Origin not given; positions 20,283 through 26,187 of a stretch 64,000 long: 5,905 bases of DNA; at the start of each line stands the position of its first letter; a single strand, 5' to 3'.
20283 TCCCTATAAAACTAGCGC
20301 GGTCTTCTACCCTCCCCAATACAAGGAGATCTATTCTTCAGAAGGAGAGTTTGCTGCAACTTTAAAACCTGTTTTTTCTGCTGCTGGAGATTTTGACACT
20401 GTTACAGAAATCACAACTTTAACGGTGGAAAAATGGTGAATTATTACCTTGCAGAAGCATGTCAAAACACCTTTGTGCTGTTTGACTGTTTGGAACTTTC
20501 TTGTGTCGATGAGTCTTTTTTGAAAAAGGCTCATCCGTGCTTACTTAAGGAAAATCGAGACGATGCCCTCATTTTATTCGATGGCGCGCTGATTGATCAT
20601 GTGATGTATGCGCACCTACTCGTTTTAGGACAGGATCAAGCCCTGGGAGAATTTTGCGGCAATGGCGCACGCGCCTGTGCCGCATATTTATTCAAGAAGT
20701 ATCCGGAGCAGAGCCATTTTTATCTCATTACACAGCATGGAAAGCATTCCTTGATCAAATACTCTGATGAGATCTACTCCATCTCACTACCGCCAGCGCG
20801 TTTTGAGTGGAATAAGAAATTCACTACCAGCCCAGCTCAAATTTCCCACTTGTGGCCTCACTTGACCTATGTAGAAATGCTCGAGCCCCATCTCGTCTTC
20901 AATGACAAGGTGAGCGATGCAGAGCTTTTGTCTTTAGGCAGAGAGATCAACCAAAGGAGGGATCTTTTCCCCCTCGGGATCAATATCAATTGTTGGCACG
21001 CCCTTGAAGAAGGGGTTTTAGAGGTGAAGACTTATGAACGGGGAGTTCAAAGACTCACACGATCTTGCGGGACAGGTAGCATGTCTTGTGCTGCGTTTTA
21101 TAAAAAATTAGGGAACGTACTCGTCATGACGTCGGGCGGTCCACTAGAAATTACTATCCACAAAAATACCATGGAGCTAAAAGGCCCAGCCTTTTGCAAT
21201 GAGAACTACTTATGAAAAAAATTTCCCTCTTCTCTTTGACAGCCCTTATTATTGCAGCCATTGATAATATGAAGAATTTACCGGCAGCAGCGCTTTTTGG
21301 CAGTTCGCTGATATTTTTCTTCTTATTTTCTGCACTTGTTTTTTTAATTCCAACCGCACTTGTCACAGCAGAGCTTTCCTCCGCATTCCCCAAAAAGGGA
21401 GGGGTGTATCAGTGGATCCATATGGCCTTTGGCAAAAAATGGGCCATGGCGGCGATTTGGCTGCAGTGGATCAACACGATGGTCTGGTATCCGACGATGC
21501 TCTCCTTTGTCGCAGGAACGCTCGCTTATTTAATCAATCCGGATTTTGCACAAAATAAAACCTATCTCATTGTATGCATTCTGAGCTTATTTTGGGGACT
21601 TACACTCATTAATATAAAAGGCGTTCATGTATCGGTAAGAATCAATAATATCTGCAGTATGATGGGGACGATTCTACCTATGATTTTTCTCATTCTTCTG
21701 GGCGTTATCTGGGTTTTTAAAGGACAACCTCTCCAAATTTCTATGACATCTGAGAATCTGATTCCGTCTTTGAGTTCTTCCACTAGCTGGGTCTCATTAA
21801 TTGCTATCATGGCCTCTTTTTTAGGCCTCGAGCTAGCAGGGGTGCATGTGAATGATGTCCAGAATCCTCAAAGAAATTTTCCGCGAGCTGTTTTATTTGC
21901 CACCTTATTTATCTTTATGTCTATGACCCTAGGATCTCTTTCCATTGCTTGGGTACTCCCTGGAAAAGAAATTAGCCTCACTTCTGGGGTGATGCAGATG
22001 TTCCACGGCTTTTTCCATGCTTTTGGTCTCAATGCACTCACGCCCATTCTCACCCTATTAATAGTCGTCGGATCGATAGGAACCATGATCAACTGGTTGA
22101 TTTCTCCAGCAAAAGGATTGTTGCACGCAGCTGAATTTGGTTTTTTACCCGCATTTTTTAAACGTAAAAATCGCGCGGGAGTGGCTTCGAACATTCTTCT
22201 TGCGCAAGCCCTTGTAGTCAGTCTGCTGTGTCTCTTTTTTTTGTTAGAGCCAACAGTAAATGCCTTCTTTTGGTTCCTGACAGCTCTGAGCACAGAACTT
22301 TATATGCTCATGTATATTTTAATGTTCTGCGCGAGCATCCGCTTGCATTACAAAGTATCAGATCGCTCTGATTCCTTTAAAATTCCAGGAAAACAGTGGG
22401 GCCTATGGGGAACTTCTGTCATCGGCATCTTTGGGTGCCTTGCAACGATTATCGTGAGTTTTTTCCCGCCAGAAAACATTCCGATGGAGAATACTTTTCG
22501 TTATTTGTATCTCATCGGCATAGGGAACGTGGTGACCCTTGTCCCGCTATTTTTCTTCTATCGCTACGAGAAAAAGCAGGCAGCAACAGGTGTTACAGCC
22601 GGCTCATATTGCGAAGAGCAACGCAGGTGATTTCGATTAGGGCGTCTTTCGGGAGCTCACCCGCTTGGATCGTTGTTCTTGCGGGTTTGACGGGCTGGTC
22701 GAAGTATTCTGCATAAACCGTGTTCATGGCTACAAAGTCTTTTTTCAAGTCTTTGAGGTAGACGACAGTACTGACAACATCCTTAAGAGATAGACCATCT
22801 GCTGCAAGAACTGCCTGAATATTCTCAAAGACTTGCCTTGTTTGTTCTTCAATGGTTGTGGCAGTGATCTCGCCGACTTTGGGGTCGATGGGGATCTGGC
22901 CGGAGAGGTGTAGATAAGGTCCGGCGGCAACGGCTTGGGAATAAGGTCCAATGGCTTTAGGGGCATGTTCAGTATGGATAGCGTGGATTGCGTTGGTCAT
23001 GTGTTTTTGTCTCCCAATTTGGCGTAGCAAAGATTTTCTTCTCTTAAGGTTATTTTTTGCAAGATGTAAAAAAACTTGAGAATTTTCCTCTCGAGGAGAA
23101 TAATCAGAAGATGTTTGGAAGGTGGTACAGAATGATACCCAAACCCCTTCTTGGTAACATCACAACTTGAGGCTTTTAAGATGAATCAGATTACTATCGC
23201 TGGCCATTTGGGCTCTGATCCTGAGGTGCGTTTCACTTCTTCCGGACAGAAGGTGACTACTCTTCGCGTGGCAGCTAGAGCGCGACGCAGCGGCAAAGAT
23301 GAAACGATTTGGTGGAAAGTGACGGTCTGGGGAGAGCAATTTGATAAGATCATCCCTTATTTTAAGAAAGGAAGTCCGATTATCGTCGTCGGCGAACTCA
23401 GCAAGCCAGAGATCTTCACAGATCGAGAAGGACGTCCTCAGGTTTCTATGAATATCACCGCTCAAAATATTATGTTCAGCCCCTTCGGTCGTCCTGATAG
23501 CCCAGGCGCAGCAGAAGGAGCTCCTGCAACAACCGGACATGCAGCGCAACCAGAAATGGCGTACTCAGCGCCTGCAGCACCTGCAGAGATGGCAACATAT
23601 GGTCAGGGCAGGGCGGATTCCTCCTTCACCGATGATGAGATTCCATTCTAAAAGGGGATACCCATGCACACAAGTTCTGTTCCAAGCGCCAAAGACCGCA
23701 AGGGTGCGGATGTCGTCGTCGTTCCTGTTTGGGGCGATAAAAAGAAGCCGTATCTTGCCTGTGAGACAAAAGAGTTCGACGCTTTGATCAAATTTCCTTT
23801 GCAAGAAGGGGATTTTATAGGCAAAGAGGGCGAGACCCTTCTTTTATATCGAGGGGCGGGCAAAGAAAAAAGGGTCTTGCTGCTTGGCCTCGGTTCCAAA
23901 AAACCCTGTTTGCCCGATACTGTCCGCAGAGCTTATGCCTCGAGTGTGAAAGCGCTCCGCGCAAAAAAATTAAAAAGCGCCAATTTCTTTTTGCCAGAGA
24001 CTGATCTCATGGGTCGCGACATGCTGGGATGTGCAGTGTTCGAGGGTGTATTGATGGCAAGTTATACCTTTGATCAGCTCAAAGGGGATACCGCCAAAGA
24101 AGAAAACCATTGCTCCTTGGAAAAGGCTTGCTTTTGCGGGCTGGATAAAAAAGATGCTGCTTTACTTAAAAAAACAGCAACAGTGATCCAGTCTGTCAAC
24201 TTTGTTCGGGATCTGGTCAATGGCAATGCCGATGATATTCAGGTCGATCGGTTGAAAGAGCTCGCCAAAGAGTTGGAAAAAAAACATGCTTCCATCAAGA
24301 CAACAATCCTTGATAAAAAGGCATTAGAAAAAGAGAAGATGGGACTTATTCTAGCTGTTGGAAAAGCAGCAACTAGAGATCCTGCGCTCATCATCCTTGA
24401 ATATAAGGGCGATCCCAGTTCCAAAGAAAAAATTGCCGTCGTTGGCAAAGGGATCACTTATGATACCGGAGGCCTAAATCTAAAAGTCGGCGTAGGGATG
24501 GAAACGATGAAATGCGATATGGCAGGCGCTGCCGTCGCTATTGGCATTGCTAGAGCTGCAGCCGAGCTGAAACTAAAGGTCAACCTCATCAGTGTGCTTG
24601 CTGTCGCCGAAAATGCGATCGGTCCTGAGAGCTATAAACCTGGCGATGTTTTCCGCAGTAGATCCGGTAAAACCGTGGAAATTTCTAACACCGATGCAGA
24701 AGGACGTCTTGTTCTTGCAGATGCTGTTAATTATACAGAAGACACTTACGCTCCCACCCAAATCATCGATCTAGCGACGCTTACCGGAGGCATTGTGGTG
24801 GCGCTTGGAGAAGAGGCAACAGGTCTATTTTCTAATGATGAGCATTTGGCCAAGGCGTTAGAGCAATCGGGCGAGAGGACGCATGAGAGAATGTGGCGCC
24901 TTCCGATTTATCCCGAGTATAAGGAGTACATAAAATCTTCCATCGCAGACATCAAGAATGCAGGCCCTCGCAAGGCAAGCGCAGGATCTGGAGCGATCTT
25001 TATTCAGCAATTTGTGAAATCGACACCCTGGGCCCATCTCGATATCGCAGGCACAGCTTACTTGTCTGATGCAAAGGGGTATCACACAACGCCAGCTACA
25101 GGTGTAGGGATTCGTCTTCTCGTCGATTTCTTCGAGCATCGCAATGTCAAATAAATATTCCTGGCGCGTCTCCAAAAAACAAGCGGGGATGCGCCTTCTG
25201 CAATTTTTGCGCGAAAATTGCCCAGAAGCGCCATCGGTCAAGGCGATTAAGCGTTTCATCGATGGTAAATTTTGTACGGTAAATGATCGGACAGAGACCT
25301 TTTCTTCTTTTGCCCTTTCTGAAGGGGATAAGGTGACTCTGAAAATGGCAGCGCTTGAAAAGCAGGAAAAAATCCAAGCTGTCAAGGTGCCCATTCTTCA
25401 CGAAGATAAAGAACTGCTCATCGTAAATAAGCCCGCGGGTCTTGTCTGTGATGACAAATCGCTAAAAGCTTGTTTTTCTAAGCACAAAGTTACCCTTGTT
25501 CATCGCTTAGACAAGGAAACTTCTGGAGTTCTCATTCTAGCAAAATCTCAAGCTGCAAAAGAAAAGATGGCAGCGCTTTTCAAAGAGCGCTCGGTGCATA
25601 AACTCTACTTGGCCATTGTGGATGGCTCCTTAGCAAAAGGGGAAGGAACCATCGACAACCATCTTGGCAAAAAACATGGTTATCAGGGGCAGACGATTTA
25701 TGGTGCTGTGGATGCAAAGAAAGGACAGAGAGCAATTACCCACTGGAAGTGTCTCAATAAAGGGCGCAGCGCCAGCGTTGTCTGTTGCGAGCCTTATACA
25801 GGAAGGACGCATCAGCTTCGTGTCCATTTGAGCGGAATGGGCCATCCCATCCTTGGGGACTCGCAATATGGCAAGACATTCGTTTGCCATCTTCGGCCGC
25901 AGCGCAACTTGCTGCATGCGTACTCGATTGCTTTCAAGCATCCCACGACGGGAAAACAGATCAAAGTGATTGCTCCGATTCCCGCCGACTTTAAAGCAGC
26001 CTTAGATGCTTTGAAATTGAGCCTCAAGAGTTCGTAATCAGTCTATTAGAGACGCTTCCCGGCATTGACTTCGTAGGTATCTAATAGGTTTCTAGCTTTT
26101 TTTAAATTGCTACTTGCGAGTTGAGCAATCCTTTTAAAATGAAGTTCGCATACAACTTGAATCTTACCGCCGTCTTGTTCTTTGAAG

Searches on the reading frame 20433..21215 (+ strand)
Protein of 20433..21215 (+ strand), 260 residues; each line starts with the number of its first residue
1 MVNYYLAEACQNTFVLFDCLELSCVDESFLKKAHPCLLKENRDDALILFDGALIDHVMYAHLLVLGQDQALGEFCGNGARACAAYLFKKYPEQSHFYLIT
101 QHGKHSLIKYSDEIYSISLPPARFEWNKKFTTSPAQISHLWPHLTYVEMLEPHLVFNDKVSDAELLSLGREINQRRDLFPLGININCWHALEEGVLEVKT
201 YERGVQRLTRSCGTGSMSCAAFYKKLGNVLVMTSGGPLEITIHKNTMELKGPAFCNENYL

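Call 74: search_protein_families(library=pfam, proteins=[window:20433-21215:+], max_evalue=0.00001)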
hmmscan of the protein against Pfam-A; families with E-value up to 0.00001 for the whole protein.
window:20433-21215:+ (260 aa): 1 family
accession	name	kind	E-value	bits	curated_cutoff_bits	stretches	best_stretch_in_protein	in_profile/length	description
PF01678.24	DAP_epimerase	-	2.9e-13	50.4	34.7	1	152-247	8-109/121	Diaminopimelate epimerase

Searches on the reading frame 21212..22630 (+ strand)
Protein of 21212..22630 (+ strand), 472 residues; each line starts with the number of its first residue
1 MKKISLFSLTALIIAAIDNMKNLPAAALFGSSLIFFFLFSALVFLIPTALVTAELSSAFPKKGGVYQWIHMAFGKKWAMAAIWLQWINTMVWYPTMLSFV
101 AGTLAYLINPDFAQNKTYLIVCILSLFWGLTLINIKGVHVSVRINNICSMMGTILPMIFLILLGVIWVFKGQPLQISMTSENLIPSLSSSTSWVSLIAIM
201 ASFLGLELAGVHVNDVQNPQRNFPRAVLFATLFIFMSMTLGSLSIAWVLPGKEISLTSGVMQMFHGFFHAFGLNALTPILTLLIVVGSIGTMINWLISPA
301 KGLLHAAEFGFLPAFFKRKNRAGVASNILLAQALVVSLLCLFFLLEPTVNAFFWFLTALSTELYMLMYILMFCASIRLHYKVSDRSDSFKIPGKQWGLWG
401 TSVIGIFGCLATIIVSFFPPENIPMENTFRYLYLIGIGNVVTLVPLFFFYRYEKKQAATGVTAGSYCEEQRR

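Call 74: search_protein_families(library=pfam, proteins=[window:21212-22630:+], max_evalue=0.00001)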
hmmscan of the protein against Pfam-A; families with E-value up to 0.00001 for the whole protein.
window:21212-22630:+ (472 aa): 2 families
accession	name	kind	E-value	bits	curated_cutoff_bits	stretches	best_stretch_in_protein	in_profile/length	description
PF13520.12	AA_permease_2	-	2.2e-70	238.2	27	1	4-437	1-425/427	Amino acid permease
PF00324.27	AA_permease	-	3.4e-25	89.1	24.6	1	24-455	21-466/470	Amino acid permease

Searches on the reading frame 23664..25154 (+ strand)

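Call 74: search_protein_families(library=pfam, proteins=[window:23664-25154:+], max_evalue=0.00001)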
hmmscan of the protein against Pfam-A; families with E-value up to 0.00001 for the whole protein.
window:23664-25154:+ (496 aa): 2 families
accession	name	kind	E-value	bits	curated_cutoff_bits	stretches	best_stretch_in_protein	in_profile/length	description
PF00883.26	Peptidase_M17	-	8.4e-117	390.3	25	1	179-487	1-310/310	Cytosol aminopeptidase family, catalytic domain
PF02789.23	Peptidase_M17_N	-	1.8e-19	70.3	23.4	1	19-141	1-127/129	Cytosol aminopeptidase family, N-terminal domain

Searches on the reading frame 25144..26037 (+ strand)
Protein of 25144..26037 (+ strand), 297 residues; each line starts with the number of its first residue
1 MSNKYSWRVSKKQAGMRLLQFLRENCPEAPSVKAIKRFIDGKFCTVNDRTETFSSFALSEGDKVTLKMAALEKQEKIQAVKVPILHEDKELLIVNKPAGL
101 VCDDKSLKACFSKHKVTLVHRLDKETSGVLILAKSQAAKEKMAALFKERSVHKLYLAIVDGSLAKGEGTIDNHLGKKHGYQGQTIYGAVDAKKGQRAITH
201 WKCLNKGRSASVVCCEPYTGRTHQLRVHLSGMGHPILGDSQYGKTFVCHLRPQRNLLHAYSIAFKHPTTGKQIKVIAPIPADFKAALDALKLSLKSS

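Call 74: search_protein_families(library=pfam, proteins=[window:25144-26037:+], max_evalue=0.00001)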
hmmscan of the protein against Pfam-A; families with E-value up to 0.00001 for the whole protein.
window:25144-26037:+ (297 aa): 1 family
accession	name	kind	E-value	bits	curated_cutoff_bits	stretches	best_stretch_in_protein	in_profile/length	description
PF00849.27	PseudoU_synth_2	-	1.3e-30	107.1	26.8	1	91-230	2-151/152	RNA pseudouridylate synthase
